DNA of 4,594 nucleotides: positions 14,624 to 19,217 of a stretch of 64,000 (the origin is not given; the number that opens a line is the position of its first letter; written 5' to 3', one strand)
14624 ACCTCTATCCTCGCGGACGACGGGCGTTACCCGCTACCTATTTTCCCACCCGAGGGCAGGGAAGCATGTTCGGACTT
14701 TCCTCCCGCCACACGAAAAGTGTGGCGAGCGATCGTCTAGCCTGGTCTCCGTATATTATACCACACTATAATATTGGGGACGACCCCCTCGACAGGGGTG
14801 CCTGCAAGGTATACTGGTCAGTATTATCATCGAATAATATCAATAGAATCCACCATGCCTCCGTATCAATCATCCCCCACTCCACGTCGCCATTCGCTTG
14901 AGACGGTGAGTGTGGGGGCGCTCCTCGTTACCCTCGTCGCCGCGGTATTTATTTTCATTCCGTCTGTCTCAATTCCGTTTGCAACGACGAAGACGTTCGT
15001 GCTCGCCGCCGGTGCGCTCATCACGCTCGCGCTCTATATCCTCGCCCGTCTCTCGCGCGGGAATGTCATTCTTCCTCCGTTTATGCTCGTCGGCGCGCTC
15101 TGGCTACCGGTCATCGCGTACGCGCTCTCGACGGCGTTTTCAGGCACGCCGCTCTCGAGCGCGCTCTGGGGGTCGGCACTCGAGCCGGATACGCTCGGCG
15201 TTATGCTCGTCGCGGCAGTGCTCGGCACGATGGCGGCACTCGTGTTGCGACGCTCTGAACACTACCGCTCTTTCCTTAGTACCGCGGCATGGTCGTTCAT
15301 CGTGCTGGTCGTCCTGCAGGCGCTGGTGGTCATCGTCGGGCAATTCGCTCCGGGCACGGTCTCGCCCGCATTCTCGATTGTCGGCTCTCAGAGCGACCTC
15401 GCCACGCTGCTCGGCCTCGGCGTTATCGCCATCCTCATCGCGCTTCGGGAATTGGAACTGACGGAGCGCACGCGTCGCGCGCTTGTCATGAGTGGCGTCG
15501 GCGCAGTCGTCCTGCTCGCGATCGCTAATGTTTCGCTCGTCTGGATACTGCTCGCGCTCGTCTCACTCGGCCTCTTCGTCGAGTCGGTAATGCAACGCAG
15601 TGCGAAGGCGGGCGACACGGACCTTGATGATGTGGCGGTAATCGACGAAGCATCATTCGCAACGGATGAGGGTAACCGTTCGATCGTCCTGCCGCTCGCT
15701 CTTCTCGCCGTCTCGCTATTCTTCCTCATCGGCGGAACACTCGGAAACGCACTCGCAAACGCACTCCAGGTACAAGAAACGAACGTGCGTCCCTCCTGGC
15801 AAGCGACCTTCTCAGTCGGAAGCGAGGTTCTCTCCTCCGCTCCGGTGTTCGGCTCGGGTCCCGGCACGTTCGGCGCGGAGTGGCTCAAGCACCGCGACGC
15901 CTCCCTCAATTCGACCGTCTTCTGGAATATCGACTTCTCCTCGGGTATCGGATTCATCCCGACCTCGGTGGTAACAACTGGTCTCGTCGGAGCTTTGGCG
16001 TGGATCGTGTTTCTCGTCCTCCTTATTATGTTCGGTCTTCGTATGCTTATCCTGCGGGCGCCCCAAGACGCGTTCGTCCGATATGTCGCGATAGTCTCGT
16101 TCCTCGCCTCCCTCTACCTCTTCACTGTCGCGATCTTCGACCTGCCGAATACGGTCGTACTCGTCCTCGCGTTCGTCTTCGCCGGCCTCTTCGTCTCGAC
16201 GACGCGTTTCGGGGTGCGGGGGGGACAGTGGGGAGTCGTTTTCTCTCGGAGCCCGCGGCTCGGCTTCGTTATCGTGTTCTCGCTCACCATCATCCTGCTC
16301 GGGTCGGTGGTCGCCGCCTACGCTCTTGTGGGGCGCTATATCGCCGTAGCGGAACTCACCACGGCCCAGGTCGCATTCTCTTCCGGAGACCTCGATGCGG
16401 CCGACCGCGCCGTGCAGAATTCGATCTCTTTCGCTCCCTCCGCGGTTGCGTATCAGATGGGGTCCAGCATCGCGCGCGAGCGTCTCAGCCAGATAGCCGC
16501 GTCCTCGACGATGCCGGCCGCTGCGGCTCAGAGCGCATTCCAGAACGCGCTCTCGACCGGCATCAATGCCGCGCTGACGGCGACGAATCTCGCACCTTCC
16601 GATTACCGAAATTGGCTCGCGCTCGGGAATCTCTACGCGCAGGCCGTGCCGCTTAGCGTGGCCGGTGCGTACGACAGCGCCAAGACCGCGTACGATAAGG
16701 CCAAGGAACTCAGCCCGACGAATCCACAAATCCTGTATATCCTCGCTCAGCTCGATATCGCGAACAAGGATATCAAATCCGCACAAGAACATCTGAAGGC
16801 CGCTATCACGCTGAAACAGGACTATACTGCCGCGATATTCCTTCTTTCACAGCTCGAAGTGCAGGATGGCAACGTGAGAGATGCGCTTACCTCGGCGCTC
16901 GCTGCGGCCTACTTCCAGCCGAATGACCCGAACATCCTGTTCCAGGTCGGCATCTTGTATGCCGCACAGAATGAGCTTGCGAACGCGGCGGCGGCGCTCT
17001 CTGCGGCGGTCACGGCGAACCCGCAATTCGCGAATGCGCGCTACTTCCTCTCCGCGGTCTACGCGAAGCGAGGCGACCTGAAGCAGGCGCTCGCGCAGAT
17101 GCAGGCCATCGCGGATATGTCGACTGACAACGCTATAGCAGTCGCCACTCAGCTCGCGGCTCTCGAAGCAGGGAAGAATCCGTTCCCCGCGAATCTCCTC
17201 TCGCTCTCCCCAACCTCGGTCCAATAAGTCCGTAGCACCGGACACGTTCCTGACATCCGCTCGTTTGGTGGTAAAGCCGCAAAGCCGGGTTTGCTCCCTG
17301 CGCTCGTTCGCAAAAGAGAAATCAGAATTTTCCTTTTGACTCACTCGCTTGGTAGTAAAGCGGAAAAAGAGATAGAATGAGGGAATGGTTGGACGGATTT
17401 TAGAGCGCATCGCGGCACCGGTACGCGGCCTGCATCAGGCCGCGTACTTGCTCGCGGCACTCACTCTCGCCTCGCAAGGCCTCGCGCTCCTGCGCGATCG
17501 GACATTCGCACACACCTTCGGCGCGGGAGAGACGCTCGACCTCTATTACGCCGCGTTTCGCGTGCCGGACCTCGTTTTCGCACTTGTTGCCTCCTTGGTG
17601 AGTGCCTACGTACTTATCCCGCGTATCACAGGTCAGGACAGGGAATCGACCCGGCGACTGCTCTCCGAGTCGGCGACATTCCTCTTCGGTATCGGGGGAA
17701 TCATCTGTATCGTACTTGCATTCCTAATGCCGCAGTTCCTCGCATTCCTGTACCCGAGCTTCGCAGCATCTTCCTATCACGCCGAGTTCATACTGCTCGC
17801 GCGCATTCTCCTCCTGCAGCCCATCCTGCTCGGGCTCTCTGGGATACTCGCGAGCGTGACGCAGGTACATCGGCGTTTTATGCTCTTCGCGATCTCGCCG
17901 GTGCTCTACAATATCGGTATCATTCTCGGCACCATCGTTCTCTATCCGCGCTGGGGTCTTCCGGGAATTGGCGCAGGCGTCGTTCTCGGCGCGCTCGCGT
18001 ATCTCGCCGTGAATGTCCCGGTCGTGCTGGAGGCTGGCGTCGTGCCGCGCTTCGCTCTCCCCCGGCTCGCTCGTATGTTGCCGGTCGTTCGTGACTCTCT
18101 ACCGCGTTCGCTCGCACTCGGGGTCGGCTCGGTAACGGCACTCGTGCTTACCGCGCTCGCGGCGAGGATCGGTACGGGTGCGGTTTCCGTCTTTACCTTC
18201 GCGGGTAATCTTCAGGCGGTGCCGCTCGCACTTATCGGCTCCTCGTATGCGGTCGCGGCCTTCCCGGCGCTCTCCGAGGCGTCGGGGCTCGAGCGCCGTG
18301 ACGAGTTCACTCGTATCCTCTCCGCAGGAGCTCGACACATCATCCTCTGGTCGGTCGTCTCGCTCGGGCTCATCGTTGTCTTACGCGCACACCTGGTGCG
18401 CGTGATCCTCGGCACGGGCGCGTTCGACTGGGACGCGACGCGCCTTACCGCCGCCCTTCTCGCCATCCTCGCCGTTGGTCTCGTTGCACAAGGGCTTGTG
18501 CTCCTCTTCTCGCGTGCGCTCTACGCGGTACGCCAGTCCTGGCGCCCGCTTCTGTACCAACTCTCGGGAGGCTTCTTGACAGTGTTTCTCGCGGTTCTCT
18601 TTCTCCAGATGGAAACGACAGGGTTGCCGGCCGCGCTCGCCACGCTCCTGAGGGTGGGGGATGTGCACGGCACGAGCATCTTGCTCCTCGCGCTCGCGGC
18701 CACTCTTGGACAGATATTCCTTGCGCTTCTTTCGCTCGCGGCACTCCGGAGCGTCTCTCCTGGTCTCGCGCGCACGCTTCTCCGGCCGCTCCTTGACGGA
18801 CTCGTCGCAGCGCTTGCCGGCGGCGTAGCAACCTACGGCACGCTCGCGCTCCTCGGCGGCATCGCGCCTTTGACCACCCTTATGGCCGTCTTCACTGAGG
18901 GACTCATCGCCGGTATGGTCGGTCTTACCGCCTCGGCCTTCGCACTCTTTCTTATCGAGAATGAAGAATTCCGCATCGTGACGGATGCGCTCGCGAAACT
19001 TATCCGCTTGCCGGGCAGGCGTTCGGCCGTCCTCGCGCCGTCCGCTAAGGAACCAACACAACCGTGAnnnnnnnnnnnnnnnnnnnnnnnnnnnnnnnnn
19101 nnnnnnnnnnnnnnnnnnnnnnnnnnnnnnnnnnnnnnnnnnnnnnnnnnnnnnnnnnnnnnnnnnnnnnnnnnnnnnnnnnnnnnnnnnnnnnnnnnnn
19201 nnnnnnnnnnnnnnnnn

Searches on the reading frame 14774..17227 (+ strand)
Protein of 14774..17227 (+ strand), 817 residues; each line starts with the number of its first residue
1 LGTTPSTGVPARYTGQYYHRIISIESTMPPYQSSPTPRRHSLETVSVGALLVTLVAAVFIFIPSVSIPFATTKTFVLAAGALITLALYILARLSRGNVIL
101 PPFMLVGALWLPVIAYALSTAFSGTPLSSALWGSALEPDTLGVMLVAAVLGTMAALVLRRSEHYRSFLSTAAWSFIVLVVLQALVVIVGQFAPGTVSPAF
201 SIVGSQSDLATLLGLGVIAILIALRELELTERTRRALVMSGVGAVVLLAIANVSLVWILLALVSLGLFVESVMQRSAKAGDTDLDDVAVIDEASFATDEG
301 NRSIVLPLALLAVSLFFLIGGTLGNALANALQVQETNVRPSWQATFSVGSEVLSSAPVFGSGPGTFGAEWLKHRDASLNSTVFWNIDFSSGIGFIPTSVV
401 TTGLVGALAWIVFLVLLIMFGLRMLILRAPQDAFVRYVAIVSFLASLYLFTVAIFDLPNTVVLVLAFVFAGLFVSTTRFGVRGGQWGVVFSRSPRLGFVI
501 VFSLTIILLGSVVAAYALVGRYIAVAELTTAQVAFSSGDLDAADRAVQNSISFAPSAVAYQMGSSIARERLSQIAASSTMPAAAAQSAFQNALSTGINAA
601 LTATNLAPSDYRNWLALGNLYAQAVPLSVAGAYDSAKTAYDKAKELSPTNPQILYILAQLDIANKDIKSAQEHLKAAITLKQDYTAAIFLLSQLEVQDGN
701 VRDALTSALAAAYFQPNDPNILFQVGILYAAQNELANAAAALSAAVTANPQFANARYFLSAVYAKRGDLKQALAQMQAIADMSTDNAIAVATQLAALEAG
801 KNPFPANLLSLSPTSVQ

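Call 10: search_protein_families(library=pfam, proteins=[window:14774-17227:+], max_evalue=0.00001)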
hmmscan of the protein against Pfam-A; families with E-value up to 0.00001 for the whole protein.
window:14774-17227:+ (817 aa): 6 families
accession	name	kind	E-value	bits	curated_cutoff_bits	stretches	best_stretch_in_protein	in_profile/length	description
PF07719.23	TPR_2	-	2.3e-09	37.1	27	0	720-751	2-33/34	Tetratricopeptide repeat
PF14559.12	TPR_19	-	1e-08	35.8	25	0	630-677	4-51/68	Tetratricopeptide repeat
PF13432.12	TPR_16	-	6.3e-08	33.4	32.7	0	726-786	4-64/65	Tetratricopeptide repeat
PF23914.1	TPR_CcmH_CycH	-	1.1e-06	29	42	1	607-706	46-142/158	Cytochrome c-type biogenesis protein H TPR domain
PF13428.12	TPR_14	-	1.5e-06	28.7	23.5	0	614-660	4-44/44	Tetratricopeptide repeat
PF12895.13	ANAPC3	-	8e-06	26.5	27.2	0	631-706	3-77/82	Anaphase-promoting complex, cyclosome, subunit 3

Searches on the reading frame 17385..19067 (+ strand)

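Call 10: search_protein_families(library=pfam, proteins=[window:17385-19067:+], max_evalue=0.00001)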
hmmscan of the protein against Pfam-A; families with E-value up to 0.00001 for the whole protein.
window:17385-19067:+ (560 aa): 1 family
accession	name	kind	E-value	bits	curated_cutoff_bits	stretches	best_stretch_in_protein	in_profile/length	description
PF03023.19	MurJ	-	3.3e-47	161.6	27.4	1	41-420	1-386/451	Lipid II flippase MurJ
